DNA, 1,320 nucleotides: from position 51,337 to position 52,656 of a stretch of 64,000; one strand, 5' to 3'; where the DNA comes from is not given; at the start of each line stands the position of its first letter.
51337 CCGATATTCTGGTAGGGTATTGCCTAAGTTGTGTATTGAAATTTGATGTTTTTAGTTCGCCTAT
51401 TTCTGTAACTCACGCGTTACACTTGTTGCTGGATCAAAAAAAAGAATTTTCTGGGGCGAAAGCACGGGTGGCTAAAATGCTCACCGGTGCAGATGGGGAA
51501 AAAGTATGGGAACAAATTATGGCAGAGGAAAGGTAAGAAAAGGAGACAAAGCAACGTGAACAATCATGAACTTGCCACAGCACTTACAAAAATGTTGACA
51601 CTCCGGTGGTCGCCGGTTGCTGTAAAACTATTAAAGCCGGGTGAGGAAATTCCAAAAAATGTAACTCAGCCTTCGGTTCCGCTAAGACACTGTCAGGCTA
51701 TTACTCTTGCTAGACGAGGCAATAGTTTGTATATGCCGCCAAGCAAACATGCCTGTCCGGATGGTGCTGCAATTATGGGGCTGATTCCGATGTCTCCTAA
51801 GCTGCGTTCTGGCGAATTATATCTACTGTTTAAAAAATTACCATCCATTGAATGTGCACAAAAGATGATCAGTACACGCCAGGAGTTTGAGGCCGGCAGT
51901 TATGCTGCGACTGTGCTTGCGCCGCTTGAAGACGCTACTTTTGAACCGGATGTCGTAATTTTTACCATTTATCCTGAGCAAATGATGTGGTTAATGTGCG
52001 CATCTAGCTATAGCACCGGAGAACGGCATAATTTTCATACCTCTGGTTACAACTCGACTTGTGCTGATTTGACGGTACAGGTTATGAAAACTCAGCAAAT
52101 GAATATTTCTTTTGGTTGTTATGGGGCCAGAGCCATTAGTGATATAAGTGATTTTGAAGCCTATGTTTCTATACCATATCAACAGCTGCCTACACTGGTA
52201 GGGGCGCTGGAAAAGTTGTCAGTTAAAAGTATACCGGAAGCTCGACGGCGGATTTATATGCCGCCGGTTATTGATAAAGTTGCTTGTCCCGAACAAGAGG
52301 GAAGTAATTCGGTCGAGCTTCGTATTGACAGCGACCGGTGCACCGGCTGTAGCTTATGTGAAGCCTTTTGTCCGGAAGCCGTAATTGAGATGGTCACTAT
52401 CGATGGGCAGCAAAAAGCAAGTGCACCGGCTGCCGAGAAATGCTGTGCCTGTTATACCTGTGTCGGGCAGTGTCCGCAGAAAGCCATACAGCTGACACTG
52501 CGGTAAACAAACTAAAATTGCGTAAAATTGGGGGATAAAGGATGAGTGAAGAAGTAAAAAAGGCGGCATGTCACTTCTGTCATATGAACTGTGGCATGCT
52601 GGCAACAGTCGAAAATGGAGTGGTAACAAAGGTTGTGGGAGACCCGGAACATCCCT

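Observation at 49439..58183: Nine-gene sigma-54 operon combining a cytoplasm-facing PsrABC-like Mo/W enzyme with HdrD-like and DUF169-ferredoxin partners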

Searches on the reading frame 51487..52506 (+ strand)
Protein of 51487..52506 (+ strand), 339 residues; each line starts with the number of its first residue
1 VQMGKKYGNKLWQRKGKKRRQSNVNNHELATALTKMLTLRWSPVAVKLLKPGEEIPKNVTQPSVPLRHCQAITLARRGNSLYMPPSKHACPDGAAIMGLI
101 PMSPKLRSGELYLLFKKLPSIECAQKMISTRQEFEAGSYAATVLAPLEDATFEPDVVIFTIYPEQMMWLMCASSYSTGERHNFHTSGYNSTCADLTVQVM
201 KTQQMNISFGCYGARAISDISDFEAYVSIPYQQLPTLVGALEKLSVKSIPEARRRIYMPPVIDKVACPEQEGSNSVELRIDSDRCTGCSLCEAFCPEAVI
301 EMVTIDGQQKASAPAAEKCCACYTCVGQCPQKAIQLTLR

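Call 4: search_protein_families(library=pfam, proteins=[window:51487-52506:+])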
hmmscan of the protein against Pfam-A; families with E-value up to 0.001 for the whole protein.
window:51487-52506:+ (339 aa): 8 families
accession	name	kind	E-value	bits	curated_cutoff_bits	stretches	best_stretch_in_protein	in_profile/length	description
PF02596.20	DUF169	-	3e-63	213.9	27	1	33-238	2-207/209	Uncharacterised ArCR, COG2043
PF14697.11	Fer4_21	-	1.2e-07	32.1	35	1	279-336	2-59/59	4Fe-4S dicluster domain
PF13187.11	Fer4_9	-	3.7e-06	27.3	27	1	284-334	1-52/52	4Fe-4S dicluster domain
PF00037.32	Fer4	-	6.7e-06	26.1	21.1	1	279-301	2-24/24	4Fe-4S binding domain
PF13237.11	Fer4_10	-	1.1e-05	25.7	25.5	1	278-330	2-53/53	4Fe-4S dicluster domain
PF12837.12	Fer4_6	-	3.2e-05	24.1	25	1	279-300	3-24/24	4Fe-4S binding domain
PF12838.12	Fer4_7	-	5.4e-05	24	27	1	284-333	1-52/52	4Fe-4S dicluster domain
PF12797.12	Fer4_2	-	0.00011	22.3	24.5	1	279-297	4-22/22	4Fe-4S binding domain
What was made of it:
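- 51556..52506 (+): DUF169 domain fused to a 2x[4Fe-4S] ferredoxin (accessory module). The ORF opens at 51487; the likely start is GTG 51556. PF02596, E = 3e-63 (call 4).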

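Call 5: search_protein_families(library=ncbifam, proteins=[window:51487-52506:+])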
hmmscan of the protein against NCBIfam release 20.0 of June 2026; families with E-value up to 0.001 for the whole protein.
window:51487-52506:+ (339 aa): 31 families (the best 25 are shown)
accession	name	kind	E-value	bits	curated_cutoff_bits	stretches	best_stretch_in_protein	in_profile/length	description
NF043039.1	HgcAB_like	equivalog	3.9e-13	49.7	285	1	271-335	288-350/350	HgcAB-like fusion protein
NF038196.1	ferrodoxin_EFR1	subfamily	2.3e-09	37.6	75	1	276-336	178-231/242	EFR1 family ferrodoxin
NF041836.1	rnfB_Methano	equivalog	1.4e-08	34.5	445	1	195-336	126-264/265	Rnf electron transport complex subunit RnfB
NF040864.1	HgcB_ferredoxin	equivalog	2.1e-08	33.9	99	1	274-336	5-63/93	mercury methylation ferredoxin HgcB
TIGR01971.1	NuoI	subfamily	2.9e-08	33.3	113.05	1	275-337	34-101/121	NADH-quinone oxidoreductase, chain I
NF005505.0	PRK07118.1-4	equivalog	5.3e-08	32.7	378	1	194-336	125-264/265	Fe-S cluster domain-containing protein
NF006221.0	PRK08348.1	subfamily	1.9e-07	30.9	124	1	277-336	38-94/136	NADH-plastoquinone oxidoreductase subunit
NF005504.0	PRK07118.1-3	equivalog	3.8e-07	29.8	437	1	187-335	118-266/293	Fe-S cluster domain-containing protein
TIGR03048.1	PS_I_psaC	equivalog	4.7e-07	29.9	130.65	1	283-333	8-61/80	photosystem I iron-sulfur center protein PsaC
NF040612.1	F420_dehyd_FpoI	exception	9.4e-07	28.7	180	1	246-335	3-100/135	F420H2 dehydrogenase subunit FpoI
NF004541.0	PRK05888.2-2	equivalog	1.1e-06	28.6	217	1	278-336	56-113/168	NADH-quinone oxidoreductase subunit NuoI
NF007205.0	PRK09626.1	equivalog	2e-06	27.7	93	1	274-336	8-73/105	2-oxoglutarate-acceptor oxidoreductase subunit OorD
NF040684.1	PorD_Arch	equivalog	2.2e-06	27.7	120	1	265-303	42-82/85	pyruvate synthase subunit PorD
NF004545.0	PRK05888.3-1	equivalog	3.8e-06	26.7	229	1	280-337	63-126/154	NADH-quinone oxidoreductase subunit NuoI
NF043069.1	T4HPD_activ_SAM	equivalog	4.3e-06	26.3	425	1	271-335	38-98/299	trans-4-hydroxy-L-proline dehydratase activase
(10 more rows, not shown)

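Call 22: search_solved_structures(query=window:51487-52506:+, max_evalue=1)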
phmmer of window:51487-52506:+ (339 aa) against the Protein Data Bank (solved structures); distinct sequences matched with E-value up to 1: 136 (the best 60 are shown).
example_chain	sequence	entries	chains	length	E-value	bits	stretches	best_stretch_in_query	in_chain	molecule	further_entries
7bkb_K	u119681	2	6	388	5.5e-12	49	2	277-336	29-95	Formylmethanofuran dehydrogenase, subunit F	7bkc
9sfi_T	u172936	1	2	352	8.1e-12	48.4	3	275-338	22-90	4Fe-4S ferredoxin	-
5t5i_F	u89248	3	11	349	9e-07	31.8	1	268-313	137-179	Tungsten formylmethanofuran dehydrogenase subunit fwdF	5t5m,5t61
7dr0_C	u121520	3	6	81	1.9e-06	30.8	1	283-335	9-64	Photosystem I iron-sulfur center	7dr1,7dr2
5zji_C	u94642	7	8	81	2.4e-06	30.4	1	282-334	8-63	photosystem I subunit VII | Photosystem I iron-sulfur center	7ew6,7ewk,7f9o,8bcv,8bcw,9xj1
9s1l_C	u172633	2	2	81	2.4e-06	30.4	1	282-334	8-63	Photosystem I iron-sulfur center (PsaC)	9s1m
7wfd_AC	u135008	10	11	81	2.4e-06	30.4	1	282-334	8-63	Photosystem I iron-sulfur center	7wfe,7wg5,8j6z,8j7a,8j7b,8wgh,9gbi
9grx_c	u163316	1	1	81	2.4e-06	30.4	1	282-334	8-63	Photosystem I iron-sulfur center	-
6zzx_C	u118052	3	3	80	2.4e-06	30.4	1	283-334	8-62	Photosystem I iron-sulfur center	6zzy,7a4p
9xj9_C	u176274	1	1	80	2.5e-06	30.4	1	282-334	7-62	Photosystem I iron-sulfur center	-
6l35_C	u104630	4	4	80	3.1e-06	30.1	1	283-334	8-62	Photosystem I iron-sulfur center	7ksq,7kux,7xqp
6igz_C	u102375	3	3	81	3.1e-06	30.1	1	283-334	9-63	PsaC | Photosystem I iron-sulfur center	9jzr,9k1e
5zgb_C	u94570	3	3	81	3.4e-06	29.9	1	283-335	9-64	PsaC | Photosystem I iron-sulfur center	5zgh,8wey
8htu_C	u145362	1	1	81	3.4e-06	29.9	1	283-334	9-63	Photosystem I iron-sulfur center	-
9kqp_C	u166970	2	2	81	3.5e-06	29.9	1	283-334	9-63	Photosystem I iron-sulfur center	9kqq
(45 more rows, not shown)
